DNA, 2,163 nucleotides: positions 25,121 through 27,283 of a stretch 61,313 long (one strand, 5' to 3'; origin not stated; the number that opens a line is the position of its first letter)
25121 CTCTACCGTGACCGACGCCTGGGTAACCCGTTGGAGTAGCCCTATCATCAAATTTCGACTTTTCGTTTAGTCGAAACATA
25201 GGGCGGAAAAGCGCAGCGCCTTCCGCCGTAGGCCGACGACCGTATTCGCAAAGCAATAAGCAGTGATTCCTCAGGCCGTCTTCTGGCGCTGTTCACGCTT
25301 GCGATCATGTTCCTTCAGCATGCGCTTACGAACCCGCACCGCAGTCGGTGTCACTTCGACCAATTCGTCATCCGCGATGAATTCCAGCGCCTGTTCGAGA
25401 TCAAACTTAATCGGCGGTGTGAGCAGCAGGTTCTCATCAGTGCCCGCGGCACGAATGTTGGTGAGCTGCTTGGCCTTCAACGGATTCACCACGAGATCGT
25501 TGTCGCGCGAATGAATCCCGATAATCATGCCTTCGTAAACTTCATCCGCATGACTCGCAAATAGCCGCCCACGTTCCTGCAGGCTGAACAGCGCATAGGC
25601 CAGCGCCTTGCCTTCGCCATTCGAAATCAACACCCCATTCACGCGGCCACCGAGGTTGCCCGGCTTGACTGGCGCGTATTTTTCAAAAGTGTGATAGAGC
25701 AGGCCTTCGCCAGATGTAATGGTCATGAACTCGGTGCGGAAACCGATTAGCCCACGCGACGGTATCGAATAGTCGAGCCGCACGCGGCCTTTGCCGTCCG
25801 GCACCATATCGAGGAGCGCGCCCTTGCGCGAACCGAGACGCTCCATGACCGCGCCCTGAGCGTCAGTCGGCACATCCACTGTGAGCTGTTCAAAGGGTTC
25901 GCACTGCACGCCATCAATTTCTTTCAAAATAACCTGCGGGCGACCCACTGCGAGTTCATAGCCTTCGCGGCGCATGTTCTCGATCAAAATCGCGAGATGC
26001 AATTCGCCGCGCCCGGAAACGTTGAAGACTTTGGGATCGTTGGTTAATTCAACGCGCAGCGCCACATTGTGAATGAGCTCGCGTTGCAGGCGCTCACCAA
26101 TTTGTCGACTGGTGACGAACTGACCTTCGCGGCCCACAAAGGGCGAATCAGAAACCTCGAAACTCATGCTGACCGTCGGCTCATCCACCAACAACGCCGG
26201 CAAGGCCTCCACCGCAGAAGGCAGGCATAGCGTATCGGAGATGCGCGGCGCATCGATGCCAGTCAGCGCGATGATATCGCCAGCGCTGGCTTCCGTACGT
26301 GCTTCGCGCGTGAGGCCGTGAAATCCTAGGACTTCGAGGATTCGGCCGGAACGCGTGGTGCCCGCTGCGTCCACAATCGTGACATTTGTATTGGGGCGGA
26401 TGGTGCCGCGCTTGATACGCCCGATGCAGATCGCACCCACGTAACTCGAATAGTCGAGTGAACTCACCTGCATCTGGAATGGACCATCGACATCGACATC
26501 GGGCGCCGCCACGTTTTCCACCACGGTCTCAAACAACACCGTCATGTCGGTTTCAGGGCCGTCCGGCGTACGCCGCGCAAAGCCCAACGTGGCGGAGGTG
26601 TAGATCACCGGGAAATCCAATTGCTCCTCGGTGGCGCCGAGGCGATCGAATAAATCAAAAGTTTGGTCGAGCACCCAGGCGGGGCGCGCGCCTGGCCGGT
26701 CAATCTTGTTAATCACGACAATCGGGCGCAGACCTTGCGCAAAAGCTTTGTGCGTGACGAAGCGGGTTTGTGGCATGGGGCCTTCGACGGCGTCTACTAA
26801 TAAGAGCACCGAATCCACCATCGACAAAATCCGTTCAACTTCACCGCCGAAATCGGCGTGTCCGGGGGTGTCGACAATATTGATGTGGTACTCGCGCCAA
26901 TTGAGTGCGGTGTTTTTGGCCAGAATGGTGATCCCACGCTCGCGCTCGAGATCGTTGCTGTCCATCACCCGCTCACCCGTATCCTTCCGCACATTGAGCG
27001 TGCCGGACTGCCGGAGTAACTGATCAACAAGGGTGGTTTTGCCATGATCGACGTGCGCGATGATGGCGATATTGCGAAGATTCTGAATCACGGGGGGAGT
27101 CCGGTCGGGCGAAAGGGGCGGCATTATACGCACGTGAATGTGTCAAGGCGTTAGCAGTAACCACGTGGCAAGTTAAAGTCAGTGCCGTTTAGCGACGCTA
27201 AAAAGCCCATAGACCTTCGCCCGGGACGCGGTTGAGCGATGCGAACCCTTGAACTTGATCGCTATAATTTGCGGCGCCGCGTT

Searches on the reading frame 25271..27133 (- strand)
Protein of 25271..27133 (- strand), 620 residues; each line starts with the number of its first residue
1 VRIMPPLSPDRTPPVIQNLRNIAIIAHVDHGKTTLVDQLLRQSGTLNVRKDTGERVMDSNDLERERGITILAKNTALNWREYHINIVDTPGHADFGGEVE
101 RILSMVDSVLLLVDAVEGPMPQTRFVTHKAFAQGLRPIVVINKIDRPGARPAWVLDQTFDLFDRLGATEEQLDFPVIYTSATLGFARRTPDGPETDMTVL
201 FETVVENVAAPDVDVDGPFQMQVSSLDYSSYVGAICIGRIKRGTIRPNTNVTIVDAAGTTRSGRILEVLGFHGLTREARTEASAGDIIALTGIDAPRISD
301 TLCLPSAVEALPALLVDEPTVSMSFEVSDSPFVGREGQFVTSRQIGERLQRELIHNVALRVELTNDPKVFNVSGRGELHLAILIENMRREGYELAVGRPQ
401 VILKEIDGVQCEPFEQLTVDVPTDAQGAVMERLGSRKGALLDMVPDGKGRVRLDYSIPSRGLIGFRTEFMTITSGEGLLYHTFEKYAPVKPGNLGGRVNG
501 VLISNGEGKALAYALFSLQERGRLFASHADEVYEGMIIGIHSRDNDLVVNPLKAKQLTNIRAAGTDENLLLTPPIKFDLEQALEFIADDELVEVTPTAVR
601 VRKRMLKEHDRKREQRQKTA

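Call 65: list_cluster_members(proteins=[window:25271-27133:-, window:29146-31218:-, window:38122-38937:+, window:56386-58779:+, window:49406-51262:+, window:53300-54730:-, window:59661-60503:+, window:46339-47163:-, window:47575-49212:-, window:16790-17968:-])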
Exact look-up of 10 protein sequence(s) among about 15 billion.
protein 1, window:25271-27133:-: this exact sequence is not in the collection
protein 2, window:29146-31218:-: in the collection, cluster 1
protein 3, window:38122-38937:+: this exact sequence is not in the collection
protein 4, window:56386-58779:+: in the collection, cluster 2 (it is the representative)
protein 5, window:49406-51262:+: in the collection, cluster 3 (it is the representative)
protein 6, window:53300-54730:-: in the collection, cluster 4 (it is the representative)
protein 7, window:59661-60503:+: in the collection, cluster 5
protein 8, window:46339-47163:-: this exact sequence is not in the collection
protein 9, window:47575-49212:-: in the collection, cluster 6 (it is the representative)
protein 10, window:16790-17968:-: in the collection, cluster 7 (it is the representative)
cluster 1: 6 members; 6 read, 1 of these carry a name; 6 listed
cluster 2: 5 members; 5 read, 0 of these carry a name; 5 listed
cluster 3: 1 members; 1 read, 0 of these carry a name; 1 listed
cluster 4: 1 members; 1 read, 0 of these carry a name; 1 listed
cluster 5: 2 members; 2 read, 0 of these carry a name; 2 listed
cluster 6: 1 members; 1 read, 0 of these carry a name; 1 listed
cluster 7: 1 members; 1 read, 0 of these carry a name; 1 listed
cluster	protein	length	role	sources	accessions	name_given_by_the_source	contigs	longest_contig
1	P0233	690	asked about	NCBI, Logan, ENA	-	-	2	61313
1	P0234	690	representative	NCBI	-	-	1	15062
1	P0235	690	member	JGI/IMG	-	polyphosphate kinase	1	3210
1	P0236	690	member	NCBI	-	-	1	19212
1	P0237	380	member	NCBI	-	-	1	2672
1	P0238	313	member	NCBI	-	-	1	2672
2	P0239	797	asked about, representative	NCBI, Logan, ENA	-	-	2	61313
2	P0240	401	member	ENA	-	-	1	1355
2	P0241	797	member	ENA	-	-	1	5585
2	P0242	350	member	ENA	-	-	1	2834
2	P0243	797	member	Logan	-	-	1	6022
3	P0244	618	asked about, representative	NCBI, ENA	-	-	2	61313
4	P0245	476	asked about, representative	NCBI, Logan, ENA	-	-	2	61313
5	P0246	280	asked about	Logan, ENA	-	-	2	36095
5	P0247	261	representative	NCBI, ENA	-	-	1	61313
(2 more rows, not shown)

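Call 66: find_homologous_proteins(query=window:25271-27133:-, max_evalue=1e-100)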
Query window:25271-27133:- (620 aa): 8000 proteins with E <= 1e-100 among 8000 candidates; the best 120 are listed.
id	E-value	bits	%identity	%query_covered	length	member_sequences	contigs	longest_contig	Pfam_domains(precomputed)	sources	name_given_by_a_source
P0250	0.0e+0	1329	97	100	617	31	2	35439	PF21018.3,PF01926.30,PF00679.31,PF00009.34,PF03144.32,PF22042.3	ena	-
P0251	0.0e+0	1272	92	100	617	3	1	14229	PF21018.3,PF01926.30,PF00679.31,PF00009.34,PF03144.32,PF22042.3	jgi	-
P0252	0.0e+0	1241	90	98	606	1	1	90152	PF21018.3,PF01926.30,PF00679.31,PF00009.34,PF03144.32,PF22042.3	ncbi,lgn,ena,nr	ncbi:MAG: translational GTPase TypA [Gammaproteobacteria bacterium]|nr:translational GTPase TypA [Ga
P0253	0.0e+0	1238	90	98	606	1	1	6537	PF21018.3,PF01926.30,PF00679.31,PF00009.34,PF03144.32,PF22042.3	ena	-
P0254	0.0e+0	1237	90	98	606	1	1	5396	PF21018.3,PF01926.30,PF00679.31,PF00009.34,PF03144.32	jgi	jgi:GTP-binding protein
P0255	0.0e+0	1235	90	98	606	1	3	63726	PF21018.3,PF01926.30,PF00679.31,PF00009.34,PF03144.32,PF22042.3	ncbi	ncbi:MAG: translational GTPase TypA [Gammaproteobacteria bacterium]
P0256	0.0e+0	1234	89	98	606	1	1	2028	PF21018.3,PF01926.30,PF00679.31,PF00009.34,PF03144.32,PF22042.3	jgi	-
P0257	0.0e+0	1230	89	98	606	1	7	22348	PF21018.3,PF01926.30,PF00679.31,PF00009.34,PF03144.32,PF22042.3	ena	-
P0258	0.0e+0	1219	89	98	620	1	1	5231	PF21018.3,PF01926.30,PF00679.31,PF00009.34,PF03144.32,PF22042.3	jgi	jgi:GTP-binding protein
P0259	0.0e+0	1197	87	98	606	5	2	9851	PF21018.3,PF01926.30,PF00679.31,PF00009.34,PF03144.32,PF22042.3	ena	-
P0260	0.0e+0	1196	87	98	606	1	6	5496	PF21018.3,PF00679.31,PF00009.34,PF03144.32,PF22042.3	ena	-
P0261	0.0e+0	1195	87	98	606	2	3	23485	PF21018.3,PF00679.31,PF00009.34,PF03144.32,PF22042.3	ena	-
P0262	0.0e+0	1194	86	98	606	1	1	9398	PF21018.3,PF00679.31,PF00009.34,PF03144.32,PF22042.3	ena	-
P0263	0.0e+0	1194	87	98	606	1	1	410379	PF21018.3,PF01926.30,PF00679.31,PF00009.34,PF03144.32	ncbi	-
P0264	0.0e+0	1193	87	98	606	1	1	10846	PF21018.3,PF00679.31,PF00009.34,PF03144.32,PF22042.3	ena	-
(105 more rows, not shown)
